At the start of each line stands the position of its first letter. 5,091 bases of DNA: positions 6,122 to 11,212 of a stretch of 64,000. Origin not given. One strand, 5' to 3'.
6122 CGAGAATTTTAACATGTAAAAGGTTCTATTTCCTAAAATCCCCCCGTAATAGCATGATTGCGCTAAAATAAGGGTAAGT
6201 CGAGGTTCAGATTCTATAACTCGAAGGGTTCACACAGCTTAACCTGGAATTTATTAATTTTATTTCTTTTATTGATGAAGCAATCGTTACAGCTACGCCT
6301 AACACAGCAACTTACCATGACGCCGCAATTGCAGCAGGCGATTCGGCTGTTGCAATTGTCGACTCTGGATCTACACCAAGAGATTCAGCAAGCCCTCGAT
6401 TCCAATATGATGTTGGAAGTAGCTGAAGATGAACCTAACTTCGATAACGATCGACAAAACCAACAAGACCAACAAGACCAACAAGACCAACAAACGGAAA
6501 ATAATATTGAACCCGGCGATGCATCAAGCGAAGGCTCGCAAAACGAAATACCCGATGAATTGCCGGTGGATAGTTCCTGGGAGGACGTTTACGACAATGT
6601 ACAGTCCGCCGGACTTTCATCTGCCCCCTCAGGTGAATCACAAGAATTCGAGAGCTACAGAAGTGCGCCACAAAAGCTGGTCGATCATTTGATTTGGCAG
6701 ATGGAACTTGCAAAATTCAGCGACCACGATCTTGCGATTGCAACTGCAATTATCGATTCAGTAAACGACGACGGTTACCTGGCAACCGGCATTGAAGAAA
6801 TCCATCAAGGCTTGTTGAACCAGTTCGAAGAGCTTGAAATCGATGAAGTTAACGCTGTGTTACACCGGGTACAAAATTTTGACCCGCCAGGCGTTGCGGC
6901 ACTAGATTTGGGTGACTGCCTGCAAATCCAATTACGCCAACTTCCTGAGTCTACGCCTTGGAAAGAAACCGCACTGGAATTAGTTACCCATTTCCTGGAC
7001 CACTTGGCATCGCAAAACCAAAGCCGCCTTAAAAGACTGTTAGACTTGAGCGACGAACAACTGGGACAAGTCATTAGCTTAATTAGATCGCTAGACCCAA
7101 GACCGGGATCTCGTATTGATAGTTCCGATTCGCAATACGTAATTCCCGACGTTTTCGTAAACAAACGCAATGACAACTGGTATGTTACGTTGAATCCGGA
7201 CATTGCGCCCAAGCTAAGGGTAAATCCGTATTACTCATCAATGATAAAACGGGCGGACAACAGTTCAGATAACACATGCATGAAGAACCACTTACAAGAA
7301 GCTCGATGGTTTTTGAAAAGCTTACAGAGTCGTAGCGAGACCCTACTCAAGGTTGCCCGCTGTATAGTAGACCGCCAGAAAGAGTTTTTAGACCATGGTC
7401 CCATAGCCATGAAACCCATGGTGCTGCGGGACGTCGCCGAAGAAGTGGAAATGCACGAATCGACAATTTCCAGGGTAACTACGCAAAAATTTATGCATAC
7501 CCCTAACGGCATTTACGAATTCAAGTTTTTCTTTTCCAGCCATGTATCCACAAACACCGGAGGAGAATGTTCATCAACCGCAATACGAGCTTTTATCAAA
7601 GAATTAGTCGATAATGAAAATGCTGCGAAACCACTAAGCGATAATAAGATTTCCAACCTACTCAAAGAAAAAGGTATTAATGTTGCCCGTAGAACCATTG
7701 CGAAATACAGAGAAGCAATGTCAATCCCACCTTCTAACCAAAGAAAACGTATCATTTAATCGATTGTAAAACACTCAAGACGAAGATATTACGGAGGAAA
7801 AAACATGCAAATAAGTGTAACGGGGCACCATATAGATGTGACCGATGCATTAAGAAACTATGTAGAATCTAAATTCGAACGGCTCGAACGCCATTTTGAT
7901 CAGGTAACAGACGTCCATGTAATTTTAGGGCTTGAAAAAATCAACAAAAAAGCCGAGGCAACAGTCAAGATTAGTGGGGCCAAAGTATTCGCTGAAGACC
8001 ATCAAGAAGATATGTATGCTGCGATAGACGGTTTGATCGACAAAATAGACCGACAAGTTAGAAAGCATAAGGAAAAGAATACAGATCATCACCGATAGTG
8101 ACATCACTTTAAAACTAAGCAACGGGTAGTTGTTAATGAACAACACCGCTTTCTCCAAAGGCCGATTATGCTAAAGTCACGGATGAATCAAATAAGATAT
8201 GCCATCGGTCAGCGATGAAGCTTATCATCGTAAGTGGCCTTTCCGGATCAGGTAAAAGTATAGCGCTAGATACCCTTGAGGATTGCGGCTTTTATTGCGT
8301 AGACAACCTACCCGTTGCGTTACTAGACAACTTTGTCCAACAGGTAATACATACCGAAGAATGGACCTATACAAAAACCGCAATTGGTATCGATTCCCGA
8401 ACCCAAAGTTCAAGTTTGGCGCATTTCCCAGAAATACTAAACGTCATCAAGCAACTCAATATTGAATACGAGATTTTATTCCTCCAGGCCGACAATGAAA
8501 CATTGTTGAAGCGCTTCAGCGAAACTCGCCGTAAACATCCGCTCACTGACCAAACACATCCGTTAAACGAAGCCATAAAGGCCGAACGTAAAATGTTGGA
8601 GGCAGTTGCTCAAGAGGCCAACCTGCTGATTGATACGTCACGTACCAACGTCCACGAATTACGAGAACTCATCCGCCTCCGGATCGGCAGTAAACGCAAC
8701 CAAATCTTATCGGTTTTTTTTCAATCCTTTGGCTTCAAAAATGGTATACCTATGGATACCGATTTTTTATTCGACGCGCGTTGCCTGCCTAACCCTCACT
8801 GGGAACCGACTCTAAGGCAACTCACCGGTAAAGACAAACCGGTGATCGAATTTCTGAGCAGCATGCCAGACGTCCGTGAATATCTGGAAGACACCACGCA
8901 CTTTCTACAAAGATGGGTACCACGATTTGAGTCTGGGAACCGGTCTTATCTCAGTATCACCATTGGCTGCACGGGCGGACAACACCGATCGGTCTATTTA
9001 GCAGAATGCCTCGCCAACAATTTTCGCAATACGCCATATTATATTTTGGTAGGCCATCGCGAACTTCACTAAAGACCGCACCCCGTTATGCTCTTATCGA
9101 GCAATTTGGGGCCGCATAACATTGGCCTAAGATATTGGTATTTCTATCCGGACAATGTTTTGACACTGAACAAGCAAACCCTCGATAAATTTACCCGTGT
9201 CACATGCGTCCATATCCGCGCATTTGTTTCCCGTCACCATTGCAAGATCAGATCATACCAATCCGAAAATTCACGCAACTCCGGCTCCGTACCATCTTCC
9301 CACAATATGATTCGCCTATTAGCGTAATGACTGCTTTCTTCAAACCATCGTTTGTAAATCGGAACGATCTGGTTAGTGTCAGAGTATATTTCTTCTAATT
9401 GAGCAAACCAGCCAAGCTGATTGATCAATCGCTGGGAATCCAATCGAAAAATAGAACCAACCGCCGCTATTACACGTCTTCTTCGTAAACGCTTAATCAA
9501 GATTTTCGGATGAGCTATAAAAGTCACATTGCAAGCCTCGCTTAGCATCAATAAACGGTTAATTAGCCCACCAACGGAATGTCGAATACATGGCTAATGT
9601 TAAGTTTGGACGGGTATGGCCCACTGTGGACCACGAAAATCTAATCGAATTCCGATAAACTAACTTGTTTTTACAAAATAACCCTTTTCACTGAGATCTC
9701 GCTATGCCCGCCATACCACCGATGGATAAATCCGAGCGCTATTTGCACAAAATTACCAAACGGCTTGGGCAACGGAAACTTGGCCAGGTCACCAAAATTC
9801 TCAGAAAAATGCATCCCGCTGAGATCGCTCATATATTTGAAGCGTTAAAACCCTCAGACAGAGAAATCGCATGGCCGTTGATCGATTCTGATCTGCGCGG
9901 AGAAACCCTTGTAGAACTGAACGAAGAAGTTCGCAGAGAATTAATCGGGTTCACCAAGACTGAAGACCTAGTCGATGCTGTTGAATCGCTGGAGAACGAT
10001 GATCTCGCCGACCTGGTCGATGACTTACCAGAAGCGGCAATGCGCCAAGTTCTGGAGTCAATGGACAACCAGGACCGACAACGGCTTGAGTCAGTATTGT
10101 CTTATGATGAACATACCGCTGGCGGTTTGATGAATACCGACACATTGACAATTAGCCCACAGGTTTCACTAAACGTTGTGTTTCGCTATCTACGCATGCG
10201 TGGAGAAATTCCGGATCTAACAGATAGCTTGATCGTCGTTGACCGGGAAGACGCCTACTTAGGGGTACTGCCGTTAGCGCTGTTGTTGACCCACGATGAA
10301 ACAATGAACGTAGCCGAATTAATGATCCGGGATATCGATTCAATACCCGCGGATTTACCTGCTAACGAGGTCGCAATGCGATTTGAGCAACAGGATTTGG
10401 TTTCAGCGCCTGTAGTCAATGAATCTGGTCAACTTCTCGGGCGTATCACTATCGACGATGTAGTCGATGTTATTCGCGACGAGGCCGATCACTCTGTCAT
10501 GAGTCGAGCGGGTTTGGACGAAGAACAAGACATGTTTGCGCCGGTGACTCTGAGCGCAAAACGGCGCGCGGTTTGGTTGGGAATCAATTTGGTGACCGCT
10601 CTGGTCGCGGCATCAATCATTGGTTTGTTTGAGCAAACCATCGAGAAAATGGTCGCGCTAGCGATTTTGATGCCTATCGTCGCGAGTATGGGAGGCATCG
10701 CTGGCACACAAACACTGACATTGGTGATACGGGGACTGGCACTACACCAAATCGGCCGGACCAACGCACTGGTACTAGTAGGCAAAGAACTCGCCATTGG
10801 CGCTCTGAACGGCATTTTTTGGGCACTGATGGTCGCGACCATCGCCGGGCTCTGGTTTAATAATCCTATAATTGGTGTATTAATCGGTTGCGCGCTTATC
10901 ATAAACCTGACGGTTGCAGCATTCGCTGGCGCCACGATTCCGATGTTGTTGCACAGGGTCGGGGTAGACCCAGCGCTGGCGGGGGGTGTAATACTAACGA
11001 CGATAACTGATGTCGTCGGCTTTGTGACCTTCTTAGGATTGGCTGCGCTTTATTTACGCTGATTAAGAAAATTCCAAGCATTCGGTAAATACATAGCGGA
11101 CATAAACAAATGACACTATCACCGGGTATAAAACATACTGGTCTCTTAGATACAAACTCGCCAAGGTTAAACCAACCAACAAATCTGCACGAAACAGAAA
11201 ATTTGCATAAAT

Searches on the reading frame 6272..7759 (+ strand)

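Call 29: search_protein_families(library=pfam, max_evalue=0.0001, proteins=[window:6272-7759:+])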
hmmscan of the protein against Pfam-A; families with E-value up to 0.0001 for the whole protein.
window:6272-7759:+ (495 aa): 3 families
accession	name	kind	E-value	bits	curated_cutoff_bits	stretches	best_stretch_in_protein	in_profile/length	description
PF04552.19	Sigma54_DBD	-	2.8e-69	232.4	22.8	1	336-493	3-160/160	Sigma-54, DNA binding domain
PF04963.19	Sigma54_CBD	-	2e-58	197.6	22.9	1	126-321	2-185/185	Sigma-54 factor, core binding domain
PF00309.25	Sigma54_AID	-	8.4e-16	58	23.8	1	5-50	1-46/46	Sigma-54 factor, Activator interacting domain (AID)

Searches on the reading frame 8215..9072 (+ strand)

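Call 29: search_protein_families(library=pfam, max_evalue=0.0001, proteins=[window:8215-9072:+])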
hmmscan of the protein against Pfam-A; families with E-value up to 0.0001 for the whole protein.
window:8215-9072:+ (285 aa): 2 families
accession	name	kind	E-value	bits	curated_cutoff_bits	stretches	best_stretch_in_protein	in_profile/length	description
PF03668.21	RapZ-like_N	-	9.6e-45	152.6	25.4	1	1-159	1-156/158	RapZ-like N-terminal domain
PF22740.1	PapZ_C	-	1.2e-44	151.8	27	1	166-285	2-121/121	RapZ C-terminal domain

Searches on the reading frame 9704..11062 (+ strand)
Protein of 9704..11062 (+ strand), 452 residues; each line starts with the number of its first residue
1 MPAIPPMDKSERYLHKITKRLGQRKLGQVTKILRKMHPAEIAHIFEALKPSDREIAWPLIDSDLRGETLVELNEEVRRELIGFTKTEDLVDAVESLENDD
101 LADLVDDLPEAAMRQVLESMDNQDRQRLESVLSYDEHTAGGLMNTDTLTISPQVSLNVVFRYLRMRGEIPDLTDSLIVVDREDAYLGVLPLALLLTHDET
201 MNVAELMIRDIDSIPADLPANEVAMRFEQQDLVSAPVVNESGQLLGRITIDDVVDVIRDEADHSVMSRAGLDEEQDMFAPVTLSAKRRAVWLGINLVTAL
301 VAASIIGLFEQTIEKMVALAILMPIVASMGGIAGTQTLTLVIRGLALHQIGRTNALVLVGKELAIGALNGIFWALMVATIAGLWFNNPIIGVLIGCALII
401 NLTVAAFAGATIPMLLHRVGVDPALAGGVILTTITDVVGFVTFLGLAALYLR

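Call 29: search_protein_families(library=pfam, max_evalue=0.0001, proteins=[window:9704-11062:+])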
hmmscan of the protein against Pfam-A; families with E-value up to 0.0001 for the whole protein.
window:9704-11062:+ (452 aa): 3 families
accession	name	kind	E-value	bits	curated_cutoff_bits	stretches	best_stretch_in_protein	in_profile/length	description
PF01769.21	MgtE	-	1.1e-31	110.2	27.6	1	323-446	1-125/125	Divalent cation transporter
PF03448.22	MgtE_N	-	2.3e-23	83.1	25.9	1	36-136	1-101/102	MgtE intracellular N domain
PF00571.33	CBS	-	2.3e-12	47.5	24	1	203-258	1-56/57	CBS domain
